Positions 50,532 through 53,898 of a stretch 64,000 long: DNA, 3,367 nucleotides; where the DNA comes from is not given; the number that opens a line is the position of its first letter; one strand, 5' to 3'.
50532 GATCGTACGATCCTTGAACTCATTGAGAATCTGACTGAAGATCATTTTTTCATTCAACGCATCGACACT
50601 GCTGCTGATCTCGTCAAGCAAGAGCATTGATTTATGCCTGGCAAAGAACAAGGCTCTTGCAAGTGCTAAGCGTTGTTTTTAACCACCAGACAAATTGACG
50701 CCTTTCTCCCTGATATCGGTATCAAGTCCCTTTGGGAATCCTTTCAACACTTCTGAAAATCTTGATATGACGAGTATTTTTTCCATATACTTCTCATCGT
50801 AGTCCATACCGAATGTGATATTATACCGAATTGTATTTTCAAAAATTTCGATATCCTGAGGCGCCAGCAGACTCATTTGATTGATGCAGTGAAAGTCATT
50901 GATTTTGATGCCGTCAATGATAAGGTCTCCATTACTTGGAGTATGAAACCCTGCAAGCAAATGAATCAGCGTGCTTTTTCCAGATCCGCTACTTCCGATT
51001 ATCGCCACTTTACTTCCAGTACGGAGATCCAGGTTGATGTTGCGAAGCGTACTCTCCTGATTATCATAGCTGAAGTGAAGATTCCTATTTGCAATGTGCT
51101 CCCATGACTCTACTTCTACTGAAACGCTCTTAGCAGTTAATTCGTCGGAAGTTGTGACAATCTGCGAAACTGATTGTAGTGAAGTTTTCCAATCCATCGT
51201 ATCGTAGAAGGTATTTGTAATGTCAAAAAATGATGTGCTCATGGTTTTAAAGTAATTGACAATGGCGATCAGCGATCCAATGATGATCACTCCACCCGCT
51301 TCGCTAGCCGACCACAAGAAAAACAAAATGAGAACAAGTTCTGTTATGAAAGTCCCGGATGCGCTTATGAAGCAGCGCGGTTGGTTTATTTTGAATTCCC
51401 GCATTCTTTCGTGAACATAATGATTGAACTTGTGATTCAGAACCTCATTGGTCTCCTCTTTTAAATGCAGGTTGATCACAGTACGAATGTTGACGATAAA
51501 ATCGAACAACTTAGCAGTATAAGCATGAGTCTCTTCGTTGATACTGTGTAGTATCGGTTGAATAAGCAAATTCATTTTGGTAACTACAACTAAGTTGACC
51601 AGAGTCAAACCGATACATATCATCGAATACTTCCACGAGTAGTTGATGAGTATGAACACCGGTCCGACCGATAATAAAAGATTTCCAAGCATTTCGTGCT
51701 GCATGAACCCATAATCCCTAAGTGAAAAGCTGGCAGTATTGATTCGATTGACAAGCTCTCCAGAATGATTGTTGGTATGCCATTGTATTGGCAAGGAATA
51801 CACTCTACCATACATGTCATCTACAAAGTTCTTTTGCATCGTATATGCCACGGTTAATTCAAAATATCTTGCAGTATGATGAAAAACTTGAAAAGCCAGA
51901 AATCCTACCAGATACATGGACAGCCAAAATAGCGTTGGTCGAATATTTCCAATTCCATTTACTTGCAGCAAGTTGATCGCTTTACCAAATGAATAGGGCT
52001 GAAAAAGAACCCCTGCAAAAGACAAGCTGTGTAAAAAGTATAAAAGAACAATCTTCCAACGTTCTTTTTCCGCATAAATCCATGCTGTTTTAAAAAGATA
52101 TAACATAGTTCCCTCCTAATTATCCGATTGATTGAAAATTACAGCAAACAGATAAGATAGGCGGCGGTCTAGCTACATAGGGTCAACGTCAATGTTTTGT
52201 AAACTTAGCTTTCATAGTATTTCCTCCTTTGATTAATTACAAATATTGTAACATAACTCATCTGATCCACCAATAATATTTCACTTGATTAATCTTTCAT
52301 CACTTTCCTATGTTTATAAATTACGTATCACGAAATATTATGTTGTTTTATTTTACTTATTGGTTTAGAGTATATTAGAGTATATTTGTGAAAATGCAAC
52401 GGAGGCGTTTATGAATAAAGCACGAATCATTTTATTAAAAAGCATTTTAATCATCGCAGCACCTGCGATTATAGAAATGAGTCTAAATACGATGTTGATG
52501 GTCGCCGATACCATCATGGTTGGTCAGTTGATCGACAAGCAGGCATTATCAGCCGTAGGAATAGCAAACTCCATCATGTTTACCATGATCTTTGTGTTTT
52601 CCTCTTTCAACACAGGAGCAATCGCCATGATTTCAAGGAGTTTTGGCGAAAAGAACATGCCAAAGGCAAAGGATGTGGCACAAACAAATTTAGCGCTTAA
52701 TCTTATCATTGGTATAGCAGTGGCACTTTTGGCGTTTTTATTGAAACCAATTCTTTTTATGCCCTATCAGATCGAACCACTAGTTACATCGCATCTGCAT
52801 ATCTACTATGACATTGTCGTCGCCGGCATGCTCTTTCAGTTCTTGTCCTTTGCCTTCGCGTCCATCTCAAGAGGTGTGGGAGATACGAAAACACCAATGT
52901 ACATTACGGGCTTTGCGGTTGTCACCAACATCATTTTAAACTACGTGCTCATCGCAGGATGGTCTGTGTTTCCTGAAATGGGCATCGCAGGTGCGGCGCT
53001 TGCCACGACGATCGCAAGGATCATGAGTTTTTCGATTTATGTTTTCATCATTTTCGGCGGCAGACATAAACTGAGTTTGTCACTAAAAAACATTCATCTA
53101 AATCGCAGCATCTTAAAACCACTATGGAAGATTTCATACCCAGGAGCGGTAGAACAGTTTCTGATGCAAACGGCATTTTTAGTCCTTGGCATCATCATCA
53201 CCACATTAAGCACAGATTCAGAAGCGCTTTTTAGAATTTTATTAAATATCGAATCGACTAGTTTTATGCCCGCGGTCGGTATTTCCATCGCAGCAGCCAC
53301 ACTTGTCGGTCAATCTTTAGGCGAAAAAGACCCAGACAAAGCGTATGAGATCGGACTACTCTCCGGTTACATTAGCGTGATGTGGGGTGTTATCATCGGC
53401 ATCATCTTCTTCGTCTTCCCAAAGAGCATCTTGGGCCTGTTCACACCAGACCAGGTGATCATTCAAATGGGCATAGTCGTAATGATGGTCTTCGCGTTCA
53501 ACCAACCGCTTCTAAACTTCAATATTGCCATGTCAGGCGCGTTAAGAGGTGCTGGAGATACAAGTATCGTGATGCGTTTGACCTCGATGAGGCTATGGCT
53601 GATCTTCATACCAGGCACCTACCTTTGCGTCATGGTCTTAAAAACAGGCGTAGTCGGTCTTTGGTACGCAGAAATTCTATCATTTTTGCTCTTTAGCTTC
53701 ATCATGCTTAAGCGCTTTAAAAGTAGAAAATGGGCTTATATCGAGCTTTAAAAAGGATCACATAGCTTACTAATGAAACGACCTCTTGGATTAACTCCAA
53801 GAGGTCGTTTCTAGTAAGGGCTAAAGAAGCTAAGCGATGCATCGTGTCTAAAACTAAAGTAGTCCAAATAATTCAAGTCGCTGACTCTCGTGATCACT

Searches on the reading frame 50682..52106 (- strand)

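Call 67: search_protein_families(library=pfam, proteins=[window:50682-52106:-], max_evalue=0.00001)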
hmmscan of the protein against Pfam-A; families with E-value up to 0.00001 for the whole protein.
window:50682-52106:- (475 aa): 2 families
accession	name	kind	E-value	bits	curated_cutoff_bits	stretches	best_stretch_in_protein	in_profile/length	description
PF00005.33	ABC_tran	-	5.1e-14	53.5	25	1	354-475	1-112/137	ABC transporter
PF00664.28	ABC_membrane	-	1.1e-12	48.6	28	1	29-292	11-273/274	ABC transporter transmembrane region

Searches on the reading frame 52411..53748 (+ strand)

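Call 67: search_protein_families(library=pfam, proteins=[window:52411-53748:+], max_evalue=0.00001)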
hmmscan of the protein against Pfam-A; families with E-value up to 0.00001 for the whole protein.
window:52411-53748:+ (446 aa): 1 family
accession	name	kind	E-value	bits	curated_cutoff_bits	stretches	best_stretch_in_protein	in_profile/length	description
PF01554.23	MatE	-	1.8e-54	184.2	24.9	2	18-179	1-161/161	MatE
